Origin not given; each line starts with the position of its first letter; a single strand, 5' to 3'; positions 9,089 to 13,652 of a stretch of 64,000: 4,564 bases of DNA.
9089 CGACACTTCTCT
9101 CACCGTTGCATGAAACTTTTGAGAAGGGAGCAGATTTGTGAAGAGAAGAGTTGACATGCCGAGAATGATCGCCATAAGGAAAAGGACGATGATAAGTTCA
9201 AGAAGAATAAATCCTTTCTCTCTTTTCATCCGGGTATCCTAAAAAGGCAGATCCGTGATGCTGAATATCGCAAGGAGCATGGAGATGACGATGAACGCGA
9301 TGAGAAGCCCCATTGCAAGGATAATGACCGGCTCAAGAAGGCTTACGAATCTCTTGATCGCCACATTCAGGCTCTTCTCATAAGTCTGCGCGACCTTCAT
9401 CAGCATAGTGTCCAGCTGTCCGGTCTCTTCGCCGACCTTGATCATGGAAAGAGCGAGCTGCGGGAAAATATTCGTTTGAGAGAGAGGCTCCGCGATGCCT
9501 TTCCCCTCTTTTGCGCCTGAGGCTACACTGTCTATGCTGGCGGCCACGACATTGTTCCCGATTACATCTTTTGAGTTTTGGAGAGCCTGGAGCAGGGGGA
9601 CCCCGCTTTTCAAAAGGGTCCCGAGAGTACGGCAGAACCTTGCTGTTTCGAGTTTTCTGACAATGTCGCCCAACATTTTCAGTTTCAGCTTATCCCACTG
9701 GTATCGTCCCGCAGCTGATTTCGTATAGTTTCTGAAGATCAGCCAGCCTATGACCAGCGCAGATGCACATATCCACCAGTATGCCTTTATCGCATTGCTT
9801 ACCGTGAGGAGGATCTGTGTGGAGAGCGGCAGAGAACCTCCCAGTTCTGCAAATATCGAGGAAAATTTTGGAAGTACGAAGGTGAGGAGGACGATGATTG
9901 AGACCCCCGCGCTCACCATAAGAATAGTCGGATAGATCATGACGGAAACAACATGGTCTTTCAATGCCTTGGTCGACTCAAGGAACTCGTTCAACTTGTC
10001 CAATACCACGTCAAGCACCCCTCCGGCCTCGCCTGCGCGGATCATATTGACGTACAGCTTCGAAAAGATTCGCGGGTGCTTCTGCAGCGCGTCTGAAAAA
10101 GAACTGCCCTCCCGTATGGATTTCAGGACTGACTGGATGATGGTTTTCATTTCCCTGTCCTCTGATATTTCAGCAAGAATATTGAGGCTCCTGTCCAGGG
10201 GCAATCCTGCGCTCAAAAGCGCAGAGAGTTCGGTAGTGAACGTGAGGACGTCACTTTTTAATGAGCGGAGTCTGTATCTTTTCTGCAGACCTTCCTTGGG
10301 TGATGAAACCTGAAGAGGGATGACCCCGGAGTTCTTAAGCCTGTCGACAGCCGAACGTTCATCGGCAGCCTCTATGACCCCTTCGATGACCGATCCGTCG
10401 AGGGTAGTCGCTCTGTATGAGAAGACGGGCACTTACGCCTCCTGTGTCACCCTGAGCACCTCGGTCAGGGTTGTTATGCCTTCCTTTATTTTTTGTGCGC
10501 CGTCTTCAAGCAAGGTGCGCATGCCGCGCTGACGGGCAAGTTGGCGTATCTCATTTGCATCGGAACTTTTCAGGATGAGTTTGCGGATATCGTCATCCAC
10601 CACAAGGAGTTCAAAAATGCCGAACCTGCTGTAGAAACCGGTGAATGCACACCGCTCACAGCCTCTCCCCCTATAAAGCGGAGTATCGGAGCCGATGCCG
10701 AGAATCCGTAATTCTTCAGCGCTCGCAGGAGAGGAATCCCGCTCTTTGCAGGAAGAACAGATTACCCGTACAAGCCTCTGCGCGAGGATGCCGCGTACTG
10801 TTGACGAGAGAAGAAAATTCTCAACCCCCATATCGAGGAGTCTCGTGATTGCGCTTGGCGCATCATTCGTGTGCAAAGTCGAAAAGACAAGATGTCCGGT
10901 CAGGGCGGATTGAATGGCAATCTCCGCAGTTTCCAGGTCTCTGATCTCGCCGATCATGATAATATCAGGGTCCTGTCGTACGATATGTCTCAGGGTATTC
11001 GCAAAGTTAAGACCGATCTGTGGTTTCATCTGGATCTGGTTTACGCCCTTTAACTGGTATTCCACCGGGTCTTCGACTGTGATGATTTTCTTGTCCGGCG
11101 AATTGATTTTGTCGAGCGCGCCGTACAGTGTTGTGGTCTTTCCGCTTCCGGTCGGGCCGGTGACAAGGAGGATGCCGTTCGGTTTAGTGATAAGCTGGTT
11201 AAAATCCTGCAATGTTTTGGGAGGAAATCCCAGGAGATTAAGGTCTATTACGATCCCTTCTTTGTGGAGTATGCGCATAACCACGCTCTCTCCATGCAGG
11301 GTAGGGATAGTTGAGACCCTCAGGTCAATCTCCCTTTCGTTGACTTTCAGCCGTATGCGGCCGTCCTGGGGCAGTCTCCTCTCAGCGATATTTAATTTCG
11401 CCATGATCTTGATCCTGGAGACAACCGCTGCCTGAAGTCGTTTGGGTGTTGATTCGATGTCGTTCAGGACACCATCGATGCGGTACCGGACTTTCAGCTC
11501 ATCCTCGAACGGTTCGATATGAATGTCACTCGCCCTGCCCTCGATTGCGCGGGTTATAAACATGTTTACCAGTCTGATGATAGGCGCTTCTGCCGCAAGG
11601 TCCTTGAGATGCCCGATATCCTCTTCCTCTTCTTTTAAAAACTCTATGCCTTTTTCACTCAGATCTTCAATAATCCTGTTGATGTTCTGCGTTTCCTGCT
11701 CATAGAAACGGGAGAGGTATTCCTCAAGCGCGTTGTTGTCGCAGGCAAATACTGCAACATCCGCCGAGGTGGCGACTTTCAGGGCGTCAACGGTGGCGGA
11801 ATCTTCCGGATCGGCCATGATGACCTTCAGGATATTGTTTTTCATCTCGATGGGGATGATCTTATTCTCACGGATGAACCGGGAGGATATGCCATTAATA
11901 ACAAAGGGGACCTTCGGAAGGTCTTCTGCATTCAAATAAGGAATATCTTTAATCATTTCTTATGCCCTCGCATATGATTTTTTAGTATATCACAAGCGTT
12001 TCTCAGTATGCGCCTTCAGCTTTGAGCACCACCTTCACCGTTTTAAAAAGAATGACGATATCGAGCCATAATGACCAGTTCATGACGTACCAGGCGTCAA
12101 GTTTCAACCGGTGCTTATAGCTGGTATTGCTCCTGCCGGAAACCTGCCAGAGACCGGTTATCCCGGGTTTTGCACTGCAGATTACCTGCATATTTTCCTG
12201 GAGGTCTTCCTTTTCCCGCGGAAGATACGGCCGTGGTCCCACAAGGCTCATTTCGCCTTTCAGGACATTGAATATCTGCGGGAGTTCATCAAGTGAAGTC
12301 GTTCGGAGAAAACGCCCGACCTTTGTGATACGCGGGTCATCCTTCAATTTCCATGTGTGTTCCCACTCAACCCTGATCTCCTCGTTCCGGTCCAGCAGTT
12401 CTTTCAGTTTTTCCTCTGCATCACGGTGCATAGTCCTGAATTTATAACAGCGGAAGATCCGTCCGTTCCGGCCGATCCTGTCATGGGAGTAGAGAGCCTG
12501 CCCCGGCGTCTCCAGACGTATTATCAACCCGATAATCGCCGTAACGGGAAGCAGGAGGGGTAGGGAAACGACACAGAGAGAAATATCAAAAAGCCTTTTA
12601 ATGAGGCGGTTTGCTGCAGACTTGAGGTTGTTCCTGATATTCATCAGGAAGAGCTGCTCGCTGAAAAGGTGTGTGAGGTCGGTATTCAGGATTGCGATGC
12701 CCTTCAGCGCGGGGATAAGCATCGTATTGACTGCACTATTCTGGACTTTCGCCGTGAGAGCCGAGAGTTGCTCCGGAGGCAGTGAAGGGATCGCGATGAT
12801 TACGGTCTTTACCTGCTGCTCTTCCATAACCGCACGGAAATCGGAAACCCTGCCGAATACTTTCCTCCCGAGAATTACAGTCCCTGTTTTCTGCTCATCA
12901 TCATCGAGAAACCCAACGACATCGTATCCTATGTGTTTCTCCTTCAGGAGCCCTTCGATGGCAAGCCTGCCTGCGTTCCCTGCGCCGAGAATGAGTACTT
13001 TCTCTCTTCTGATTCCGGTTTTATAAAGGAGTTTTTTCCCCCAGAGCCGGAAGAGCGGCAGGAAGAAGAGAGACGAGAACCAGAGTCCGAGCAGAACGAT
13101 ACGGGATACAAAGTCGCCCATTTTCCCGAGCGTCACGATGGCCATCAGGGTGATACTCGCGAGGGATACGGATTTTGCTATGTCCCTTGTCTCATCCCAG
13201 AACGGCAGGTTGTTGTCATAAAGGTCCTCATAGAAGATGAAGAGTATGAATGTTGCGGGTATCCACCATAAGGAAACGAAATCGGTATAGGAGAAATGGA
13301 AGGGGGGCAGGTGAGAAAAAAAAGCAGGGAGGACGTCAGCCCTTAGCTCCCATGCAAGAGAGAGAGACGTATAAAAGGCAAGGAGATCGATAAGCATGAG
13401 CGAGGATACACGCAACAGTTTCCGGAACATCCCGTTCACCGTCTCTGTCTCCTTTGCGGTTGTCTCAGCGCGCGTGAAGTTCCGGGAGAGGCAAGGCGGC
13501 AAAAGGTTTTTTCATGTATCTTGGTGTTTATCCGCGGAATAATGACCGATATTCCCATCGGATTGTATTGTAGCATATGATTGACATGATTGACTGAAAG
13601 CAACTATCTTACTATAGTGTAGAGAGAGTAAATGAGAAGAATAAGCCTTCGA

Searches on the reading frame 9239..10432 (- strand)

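Call 8: search_protein_families(library=pfam, proteins=[window:9239-10432:-], max_evalue=0.00001)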
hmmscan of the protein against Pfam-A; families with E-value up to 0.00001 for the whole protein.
window:9239-10432:- (397 aa): 1 family
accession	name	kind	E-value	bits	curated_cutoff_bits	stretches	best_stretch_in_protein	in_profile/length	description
PF00482.28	T2SSF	-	5.9e-61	204.4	25.2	2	65-188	1-125/125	Type II secretion system (T2SS), protein F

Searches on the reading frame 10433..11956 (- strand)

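Call 8: search_protein_families(library=pfam, proteins=[window:10433-11956:-], max_evalue=0.00001)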
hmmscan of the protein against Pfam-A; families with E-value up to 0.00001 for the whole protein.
window:10433-11956:- (507 aa): 2 families
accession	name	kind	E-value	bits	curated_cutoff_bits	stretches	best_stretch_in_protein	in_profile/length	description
PF00437.27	T2SSE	-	7.3e-144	479.4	24.9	1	121-502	3-370/370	Type II/IV secretion system protein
PF05157.20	MshEN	-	1e-13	51.5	23.1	1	4-90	2-89/90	MshEN domain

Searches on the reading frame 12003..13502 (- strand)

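Call 8: search_protein_families(library=pfam, proteins=[window:12003-13502:-], max_evalue=0.00001)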
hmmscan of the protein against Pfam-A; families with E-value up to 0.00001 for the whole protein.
window:12003-13502:- (499 aa): 2 families
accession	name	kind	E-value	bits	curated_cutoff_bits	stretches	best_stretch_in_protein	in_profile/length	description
PF02397.22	Bac_transf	-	3.9e-69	232.2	27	1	302-494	1-179/179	Bacterial sugar transferase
PF13727.12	CoA_binding_3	-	4.8e-16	59.7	25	1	103-264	16-175/175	CoA-binding domain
